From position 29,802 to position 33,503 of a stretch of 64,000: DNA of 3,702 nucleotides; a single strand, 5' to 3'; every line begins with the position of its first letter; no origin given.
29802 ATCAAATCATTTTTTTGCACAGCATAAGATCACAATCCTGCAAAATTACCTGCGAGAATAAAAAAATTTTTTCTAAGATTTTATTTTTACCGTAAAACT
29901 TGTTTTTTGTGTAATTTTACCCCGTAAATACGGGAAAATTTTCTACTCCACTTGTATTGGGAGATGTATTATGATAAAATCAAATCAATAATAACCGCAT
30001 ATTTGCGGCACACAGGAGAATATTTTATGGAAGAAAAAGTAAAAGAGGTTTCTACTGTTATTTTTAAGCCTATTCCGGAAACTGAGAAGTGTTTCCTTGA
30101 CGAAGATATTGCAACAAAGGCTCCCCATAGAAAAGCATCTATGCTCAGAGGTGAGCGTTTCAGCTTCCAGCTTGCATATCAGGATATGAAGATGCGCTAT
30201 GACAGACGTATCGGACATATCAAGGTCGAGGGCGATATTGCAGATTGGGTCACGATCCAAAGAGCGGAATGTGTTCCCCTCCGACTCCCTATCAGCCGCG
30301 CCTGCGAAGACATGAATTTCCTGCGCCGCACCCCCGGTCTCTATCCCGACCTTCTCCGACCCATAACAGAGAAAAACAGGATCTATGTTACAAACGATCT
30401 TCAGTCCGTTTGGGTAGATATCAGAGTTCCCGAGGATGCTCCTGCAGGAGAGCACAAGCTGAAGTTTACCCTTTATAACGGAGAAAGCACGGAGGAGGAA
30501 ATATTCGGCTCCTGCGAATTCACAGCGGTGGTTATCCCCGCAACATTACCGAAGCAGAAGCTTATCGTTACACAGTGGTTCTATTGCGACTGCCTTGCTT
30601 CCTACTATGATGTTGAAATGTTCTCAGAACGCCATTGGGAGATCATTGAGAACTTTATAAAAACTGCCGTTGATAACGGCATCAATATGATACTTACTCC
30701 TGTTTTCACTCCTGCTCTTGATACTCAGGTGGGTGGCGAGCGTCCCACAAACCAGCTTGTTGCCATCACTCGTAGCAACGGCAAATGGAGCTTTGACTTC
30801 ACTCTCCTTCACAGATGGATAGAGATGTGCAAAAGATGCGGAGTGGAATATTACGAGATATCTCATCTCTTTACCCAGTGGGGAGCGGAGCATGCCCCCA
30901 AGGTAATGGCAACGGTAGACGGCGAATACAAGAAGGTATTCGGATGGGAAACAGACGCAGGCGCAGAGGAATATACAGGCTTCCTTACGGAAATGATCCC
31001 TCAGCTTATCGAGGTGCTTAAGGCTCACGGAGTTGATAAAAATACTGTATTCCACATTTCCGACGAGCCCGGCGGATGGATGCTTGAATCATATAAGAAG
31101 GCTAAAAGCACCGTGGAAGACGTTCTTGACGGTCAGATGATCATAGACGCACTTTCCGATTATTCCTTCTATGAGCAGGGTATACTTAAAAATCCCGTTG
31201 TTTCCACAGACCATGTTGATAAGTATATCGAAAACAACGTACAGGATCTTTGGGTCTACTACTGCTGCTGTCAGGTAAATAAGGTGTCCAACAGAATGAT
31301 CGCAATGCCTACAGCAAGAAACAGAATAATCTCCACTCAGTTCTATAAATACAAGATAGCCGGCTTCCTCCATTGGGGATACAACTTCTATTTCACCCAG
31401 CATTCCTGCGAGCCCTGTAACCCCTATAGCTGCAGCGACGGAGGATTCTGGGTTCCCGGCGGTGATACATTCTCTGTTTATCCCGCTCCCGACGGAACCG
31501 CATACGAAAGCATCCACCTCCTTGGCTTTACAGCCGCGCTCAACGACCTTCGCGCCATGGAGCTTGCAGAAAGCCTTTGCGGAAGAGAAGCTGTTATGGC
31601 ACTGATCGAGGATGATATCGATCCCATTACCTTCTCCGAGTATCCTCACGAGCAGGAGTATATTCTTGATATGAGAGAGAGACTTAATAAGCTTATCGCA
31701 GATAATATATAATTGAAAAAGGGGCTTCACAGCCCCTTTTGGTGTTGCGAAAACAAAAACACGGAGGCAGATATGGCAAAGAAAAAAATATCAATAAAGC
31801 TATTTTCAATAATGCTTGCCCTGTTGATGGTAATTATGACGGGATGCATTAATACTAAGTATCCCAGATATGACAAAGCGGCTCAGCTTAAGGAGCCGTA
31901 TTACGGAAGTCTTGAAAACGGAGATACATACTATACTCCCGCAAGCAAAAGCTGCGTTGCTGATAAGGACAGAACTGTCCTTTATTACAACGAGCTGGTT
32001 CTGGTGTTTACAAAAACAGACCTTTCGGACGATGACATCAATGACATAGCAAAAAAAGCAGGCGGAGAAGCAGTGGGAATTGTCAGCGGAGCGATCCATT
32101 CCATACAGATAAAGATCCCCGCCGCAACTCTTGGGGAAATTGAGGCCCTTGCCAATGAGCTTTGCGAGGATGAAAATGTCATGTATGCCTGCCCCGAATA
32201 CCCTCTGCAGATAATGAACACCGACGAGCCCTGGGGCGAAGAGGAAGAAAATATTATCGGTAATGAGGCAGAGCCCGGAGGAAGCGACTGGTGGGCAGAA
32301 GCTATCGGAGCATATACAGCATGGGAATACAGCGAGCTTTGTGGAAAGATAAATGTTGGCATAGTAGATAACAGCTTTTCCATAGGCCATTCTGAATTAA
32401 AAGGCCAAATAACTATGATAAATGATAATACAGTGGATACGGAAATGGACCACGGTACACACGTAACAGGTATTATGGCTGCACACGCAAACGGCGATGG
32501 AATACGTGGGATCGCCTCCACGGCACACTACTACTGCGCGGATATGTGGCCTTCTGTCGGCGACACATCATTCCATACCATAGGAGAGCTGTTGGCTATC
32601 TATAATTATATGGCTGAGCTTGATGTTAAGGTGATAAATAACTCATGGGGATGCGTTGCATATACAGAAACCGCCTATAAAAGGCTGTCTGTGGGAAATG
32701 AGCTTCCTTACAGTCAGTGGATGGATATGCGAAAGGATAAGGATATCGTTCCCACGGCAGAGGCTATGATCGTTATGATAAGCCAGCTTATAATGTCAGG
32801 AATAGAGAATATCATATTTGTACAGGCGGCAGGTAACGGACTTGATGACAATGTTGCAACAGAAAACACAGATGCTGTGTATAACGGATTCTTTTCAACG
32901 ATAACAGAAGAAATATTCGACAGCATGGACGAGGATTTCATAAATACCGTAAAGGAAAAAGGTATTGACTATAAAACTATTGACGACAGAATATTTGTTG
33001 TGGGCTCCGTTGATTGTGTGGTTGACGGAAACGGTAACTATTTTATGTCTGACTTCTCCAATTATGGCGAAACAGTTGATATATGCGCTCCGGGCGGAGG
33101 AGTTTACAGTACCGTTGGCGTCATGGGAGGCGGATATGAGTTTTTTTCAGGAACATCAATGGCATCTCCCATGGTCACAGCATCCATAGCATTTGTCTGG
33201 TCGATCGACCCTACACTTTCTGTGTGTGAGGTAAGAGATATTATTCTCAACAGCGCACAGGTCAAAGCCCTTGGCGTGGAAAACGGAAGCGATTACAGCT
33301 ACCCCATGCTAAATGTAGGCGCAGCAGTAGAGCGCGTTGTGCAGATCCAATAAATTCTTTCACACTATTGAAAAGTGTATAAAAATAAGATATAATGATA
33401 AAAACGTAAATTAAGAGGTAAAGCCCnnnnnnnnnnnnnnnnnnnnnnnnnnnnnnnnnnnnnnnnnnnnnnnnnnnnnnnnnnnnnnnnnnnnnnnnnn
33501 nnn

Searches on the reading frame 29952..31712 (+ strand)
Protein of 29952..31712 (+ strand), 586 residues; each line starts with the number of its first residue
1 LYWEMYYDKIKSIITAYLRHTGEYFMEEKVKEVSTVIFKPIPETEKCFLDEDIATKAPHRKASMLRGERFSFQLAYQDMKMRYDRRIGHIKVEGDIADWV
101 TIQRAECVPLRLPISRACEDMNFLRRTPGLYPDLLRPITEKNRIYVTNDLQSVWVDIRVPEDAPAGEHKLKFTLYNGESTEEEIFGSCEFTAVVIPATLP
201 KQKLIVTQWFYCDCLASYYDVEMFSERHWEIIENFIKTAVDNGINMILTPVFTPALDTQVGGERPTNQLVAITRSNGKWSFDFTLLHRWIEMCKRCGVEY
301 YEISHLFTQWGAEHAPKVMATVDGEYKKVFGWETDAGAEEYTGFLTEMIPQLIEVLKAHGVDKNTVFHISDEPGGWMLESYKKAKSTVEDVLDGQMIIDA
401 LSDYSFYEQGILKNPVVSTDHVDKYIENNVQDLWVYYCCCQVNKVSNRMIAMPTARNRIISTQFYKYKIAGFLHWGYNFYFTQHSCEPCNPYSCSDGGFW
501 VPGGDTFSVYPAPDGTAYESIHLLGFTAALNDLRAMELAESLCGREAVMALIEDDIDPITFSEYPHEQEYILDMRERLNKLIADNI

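Call 61: search_protein_families(library=pfam, proteins=[window:29952-31712:+], max_evalue=0.00001)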
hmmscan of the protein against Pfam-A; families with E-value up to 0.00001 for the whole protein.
window:29952-31712:+ (586 aa): 1 family
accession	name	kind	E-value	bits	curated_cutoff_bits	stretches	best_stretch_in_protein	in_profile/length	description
PF13320.12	GH123_cat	-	2e-106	356.5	23.1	1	209-538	1-323/324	Glycoside hydrolase 123, catalytic domain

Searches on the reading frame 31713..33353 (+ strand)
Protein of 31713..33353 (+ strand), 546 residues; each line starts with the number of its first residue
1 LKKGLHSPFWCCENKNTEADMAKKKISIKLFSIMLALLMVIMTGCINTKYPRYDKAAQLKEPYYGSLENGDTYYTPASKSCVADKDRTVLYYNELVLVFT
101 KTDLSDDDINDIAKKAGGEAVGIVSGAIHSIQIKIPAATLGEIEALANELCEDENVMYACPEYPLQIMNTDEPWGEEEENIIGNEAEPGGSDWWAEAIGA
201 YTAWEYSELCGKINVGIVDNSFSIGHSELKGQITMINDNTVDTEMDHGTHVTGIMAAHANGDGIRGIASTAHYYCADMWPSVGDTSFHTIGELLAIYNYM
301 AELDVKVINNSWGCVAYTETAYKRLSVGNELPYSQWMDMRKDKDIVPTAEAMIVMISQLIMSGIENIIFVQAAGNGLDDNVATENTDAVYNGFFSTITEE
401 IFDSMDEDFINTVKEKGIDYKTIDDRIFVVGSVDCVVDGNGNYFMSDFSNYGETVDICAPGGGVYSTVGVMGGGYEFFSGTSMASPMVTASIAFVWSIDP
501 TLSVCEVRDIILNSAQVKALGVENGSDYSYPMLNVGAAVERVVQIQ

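Call 61: search_protein_families(library=pfam, proteins=[window:31713-33353:+], max_evalue=0.00001)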
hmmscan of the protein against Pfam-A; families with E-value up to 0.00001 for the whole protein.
window:31713-33353:+ (546 aa): 1 family
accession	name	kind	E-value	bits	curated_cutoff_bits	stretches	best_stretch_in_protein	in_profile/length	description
PF00082.27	Peptidase_S8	-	7.3e-35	121.1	21.8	1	213-524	4-279/288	Subtilase family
